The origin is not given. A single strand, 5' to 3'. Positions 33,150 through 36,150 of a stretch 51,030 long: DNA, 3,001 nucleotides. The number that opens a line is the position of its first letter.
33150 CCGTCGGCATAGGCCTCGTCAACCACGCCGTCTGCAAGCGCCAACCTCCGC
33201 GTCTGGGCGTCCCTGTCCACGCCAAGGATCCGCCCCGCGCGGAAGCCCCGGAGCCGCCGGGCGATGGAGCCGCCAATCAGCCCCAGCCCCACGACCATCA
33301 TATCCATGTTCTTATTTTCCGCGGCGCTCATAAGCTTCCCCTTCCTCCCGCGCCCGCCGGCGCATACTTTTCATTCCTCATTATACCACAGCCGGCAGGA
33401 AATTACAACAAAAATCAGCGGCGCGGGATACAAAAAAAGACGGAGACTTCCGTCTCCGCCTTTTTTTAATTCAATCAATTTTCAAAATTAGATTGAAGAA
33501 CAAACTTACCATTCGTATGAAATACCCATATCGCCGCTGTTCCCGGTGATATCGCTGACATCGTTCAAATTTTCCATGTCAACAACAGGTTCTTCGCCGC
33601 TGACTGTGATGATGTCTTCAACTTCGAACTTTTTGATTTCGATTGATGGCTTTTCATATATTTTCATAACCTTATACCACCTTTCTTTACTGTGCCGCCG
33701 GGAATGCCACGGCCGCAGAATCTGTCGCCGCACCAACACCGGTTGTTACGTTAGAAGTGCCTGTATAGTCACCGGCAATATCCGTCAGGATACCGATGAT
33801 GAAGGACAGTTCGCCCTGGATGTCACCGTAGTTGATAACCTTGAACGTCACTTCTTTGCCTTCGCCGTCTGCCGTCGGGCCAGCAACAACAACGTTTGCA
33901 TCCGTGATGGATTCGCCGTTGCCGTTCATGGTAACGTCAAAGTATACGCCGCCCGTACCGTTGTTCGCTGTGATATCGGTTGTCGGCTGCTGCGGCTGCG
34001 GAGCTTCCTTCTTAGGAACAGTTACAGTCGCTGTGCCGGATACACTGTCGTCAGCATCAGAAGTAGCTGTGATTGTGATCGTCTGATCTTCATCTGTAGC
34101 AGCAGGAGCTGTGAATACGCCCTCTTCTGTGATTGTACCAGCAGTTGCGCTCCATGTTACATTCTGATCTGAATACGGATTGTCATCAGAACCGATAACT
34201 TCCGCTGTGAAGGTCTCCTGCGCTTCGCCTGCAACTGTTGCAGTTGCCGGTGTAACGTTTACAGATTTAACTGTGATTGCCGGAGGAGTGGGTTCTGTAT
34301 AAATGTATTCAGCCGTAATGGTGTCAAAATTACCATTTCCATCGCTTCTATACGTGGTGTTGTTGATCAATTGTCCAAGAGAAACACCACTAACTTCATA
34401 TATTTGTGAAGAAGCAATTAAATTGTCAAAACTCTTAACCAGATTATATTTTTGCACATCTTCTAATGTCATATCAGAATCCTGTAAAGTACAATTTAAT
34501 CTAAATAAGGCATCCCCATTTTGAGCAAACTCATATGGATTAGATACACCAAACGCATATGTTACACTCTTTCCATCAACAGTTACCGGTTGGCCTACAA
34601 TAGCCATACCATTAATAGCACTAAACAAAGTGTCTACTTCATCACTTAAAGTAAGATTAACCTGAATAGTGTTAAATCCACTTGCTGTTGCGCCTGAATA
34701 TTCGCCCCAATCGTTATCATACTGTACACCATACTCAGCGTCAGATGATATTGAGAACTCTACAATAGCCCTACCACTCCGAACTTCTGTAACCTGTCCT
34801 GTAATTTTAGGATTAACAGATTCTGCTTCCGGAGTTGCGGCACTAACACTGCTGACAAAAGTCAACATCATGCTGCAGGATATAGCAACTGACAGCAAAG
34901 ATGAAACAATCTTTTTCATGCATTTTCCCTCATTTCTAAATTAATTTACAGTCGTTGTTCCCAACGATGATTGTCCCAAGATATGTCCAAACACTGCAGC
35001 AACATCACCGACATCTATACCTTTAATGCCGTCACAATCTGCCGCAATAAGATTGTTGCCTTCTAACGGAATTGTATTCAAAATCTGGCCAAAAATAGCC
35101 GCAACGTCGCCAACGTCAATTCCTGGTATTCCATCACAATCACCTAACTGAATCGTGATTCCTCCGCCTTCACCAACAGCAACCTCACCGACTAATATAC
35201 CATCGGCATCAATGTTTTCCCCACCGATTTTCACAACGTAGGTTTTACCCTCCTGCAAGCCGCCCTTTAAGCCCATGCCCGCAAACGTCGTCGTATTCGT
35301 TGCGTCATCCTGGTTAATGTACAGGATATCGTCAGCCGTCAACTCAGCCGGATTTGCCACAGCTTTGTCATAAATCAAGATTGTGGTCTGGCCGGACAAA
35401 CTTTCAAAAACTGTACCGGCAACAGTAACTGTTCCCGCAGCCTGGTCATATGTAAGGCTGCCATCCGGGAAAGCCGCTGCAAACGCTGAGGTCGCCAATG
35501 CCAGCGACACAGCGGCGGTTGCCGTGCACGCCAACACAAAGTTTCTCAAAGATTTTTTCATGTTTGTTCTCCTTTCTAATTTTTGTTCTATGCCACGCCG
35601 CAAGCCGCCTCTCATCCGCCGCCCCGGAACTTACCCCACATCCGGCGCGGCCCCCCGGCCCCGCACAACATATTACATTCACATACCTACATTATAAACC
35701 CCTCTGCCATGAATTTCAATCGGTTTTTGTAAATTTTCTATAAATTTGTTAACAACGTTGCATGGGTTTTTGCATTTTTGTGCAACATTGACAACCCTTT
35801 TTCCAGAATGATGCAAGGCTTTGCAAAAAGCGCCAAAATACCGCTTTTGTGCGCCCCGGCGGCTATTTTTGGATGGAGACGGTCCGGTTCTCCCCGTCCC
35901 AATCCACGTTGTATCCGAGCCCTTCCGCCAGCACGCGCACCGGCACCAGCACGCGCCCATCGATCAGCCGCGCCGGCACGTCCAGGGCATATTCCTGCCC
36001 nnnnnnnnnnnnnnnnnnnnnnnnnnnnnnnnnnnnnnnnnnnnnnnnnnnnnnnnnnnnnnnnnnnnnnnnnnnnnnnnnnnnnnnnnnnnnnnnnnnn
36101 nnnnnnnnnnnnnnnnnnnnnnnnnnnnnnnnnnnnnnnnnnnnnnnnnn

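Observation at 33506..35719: Self-contained secreted operon: dockerin-like protein + cohesin-like/Big_2 protein + leaderless acidic 53-aa peptide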

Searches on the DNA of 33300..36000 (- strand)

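Call 60: search_rna_families(source=window, start=33300, end=36000, threshold=evalue, max_evalue=1)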
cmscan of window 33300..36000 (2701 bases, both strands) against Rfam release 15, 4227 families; matches with E-value up to 1: 6.
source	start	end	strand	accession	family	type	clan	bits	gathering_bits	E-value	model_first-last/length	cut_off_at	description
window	33426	33513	-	RF00558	L20_leader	Cis-reg; leader;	-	26.7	58.7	0.02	1-127/127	no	Ribosomal protein L20 leader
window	33433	33504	-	RF02057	STnc40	Gene; sRNA;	-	26.6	45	0.093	1-70/70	no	Salmonella enterica sRNA STnc40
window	33371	33471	+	RF02029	sraA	Gene; sRNA;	-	24.8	56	0.74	1-95/95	no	sraA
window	33428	33503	-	RF02029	sraA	Gene; sRNA;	-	24.3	56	0.96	1-95/95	no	sraA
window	33432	33467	-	RF03560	mir-3926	Gene; miRNA;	-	22.9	82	0.49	12-52/63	no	mir-3926 microRNA precursor family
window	33388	33481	+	RF02621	BSnc120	Gene; sRNA;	-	20.2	114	0.34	1-88/88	no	Brucella sRNA 120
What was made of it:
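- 35562..35690 (-): 5' leader of about 123 nt, GC-rich and moderately structured. No Rfam match (call 60).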

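Call 92: search_dna_similar(query=window:33506-35719:-, collection=plasmids, mode=distant, max_rows=5)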
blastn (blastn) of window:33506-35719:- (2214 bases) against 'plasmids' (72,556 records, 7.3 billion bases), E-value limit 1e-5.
No match.

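Call 93: search_dna_similar(query=window:33506-35719:-, collection=phages, mode=distant, max_rows=5)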
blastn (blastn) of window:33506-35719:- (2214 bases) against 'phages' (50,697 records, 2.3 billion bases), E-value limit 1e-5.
No match.
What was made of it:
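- Tried and rejected: Phage, plasmid or defence origin: no blastn match in the phage or plasmid collections (calls 92, 93).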

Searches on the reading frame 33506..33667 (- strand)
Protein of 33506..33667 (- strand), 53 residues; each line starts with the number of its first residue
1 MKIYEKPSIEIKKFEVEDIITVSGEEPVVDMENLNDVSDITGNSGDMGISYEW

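Call 3: search_protein_families(library=pfam, proteins=[window:33506-33667:-], max_evalue=10)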
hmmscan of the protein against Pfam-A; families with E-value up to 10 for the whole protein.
window:33506-33667:- (53 aa): 0 families

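Call 22: search_protein_families(library=ncbifam, proteins=[window:33506-33667:-], max_evalue=10)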
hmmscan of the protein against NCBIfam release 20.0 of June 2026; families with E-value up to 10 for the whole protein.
window:33506-33667:- (53 aa): 0 families
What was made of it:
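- On Cellulosome / amylosome: No catalytic domain is present in G1 or G2 (calls 3, 22).
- Checked: Pfam and NCBIfam find nothing in G1 or G3 of the window (calls 3, 22).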

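Call 35: search_protein_representatives(protein=window:33506-33667:-)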
Query: 53 residues. Proteins with E-value up to 0.001 (for the whole library): 3; up to 1e-10: 0; up to 1e-30: 0. The best 3 are listed.
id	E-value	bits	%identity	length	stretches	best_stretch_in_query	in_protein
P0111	4.6e-08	48.7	53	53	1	1-53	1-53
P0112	1.5e-07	47.1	56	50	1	1-53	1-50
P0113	7.5e-04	35.6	46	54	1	1-53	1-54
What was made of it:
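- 33506..33667 (-): G3: 53-aa acidic peptide with a conserved N-terminal 23 aa (MK-Y--P------F---D-IT-S), a variable middle and an invariant C-terminal Trp. Only 3 further representatives among 1.84 billion proteins (call 35).
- G3 is strictly co-inherited with G1 and G2 (call 35 and the loci listed above).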

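Call 74: search_protein_families(library=phrogs, proteins=[window:33506-33667:-], max_evalue=0.1)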
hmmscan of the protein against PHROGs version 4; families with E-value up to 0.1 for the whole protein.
window:33506-33667:- (53 aa): 0 families

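Call 75: search_protein_families(library=padloc, proteins=[window:33506-33667:-], max_evalue=0.1)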
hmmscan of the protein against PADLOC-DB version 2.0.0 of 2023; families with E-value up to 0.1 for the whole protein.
window:33506-33667:- (53 aa): 0 families
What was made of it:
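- Tried and rejected: PHROGs gave only weak Ig-domain hits and PADLOC nothing (calls 74, 75).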
